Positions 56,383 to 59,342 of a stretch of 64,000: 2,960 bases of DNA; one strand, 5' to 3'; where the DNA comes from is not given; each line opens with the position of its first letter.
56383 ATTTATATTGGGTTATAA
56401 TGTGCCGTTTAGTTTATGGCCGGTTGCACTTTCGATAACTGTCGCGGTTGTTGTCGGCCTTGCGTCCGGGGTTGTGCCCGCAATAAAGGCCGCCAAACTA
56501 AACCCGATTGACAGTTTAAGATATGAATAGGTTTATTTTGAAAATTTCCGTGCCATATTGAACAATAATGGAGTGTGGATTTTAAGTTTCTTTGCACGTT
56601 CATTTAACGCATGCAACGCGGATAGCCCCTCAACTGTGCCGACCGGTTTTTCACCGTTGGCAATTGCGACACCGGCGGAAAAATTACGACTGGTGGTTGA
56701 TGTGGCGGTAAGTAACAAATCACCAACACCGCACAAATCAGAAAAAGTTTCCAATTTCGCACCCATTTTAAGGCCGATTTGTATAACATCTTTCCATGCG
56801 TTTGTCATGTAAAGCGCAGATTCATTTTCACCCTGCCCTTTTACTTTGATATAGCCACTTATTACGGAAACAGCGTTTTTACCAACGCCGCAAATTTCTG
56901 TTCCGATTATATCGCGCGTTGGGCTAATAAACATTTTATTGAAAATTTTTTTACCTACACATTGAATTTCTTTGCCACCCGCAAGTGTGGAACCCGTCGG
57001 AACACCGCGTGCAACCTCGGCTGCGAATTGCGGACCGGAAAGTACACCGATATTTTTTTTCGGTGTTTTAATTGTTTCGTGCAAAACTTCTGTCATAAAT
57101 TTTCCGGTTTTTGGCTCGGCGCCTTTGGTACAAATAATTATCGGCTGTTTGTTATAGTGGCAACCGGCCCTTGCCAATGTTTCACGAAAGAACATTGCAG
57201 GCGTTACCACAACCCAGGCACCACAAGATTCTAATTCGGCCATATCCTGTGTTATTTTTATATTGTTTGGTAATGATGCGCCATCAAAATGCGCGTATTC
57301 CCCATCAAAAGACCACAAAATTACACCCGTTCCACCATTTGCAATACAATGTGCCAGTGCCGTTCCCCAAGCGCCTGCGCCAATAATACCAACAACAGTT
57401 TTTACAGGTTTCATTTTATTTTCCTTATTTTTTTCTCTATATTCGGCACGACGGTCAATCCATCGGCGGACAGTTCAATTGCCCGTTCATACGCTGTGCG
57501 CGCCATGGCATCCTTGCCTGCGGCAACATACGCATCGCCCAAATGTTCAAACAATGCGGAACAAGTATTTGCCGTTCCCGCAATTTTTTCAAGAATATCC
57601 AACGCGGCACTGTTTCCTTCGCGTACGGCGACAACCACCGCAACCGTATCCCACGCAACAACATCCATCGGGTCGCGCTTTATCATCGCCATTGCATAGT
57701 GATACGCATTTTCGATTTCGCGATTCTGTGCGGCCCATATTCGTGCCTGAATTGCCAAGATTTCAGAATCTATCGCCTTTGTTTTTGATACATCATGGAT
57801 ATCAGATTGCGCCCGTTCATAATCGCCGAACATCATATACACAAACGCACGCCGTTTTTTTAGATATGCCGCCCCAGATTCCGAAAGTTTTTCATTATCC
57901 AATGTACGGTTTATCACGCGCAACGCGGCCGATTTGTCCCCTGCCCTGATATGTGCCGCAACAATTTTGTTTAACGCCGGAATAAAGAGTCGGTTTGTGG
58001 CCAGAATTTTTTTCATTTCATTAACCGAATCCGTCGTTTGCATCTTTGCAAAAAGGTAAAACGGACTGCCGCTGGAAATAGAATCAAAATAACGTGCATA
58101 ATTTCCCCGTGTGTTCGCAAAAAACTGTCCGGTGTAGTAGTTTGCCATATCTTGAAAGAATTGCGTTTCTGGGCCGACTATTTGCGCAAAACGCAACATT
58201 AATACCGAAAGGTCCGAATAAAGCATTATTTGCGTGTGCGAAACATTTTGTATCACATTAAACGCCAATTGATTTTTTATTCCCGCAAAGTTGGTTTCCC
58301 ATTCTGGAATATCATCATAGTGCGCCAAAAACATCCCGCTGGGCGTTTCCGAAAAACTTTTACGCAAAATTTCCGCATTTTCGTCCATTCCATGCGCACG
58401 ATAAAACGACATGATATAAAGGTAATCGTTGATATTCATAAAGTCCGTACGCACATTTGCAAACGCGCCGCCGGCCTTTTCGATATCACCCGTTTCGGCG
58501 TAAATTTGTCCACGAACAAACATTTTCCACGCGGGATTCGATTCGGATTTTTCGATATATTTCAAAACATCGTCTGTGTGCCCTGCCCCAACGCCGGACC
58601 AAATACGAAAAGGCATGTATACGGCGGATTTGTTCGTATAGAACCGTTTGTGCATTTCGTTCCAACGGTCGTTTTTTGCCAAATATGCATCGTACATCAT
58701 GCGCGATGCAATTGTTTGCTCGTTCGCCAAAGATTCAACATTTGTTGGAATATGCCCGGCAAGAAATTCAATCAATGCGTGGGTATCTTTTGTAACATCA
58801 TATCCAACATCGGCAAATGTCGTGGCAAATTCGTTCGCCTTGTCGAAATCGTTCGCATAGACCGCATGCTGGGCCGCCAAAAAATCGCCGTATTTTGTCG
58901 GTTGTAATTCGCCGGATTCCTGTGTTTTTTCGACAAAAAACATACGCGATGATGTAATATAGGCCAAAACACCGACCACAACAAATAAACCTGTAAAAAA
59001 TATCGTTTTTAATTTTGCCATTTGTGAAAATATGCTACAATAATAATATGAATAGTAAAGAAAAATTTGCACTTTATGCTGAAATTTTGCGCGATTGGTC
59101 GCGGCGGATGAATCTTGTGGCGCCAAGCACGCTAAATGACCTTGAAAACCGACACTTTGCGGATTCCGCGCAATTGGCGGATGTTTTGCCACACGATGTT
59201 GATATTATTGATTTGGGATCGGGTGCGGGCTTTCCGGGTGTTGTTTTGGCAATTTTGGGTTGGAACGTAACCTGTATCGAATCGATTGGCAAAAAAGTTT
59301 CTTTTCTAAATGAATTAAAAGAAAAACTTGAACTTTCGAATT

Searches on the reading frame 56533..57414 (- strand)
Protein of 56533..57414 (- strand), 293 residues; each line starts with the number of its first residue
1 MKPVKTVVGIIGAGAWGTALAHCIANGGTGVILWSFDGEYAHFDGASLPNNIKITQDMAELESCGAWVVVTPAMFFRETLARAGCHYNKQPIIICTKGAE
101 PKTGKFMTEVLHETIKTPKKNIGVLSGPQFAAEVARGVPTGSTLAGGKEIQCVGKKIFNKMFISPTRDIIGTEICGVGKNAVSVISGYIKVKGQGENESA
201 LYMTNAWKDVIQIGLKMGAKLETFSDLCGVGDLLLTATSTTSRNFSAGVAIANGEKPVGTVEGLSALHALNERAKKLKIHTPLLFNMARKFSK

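Call 82: search_protein_families(library=pfam, proteins=[window:56533-57414:-], max_evalue=0.001)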
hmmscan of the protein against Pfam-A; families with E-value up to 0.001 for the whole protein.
window:56533-57414:- (293 aa): 3 families
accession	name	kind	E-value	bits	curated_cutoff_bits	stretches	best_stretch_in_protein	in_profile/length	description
PF01210.29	NAD_Gly3P_dh_N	-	9.6e-29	100.8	23.1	1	8-146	2-152/158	NAD-dependent glycerol-3-phosphate dehydrogenase N-terminus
PF07479.19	NAD_Gly3P_dh_C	-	2e-27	96.6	25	1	168-286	1-126/142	NAD-dependent glycerol-3-phosphate dehydrogenase C-terminus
PF20618.3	GPD_NAD_C_bact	-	5.1e-11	43.4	27.6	1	228-284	1-63/66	Bacterial GPD, NAD-dependent C-terminal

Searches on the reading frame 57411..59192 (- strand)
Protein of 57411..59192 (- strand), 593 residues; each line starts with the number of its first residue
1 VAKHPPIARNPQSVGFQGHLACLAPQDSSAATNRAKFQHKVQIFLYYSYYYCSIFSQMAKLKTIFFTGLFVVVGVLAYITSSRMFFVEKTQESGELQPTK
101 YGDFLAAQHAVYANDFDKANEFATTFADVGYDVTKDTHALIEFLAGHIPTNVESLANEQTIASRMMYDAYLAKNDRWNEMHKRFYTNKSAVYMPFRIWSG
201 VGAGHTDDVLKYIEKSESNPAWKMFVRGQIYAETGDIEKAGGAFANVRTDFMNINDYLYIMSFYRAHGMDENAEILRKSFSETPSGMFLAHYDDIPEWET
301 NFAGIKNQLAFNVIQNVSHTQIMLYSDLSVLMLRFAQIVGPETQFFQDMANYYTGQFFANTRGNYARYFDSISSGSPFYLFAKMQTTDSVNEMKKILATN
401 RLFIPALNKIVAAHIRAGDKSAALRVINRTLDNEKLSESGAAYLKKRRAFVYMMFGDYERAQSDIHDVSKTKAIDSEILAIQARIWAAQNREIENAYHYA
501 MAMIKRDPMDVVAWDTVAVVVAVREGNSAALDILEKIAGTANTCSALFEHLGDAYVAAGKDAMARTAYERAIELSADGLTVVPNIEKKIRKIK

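Call 82: search_protein_families(library=pfam, proteins=[window:57411-59192:-], max_evalue=0.001)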
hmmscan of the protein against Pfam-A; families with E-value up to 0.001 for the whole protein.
window:57411-59192:- (593 aa): 7 families
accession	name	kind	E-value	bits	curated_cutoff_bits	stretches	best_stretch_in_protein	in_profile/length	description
PF09976.15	TPR_21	-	3.8e-06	27.2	25.5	1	477-576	79-177/193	Tetratricopeptide repeat-like domain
PF07719.23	TPR_2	-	1.4e-05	25.2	27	0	549-575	5-31/34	Tetratricopeptide repeat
PF13181.12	TPR_8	-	1.9e-05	24.9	25.7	0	550-576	6-32/34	Tetratricopeptide repeat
PF13424.12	TPR_12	-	8.2e-05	23.2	30.1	0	529-574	28-74/77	Tetratricopeptide repeat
PF13428.12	TPR_14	-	0.00017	22.4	23.5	0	550-575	6-31/44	Tetratricopeptide repeat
PF13174.12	TPR_6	-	0.00029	21.7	26.3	0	550-573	5-28/33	Tetratricopeptide repeat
PF00515.34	TPR_1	-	0.00075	19.7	27.8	0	551-574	7-30/34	Tetratricopeptide repeat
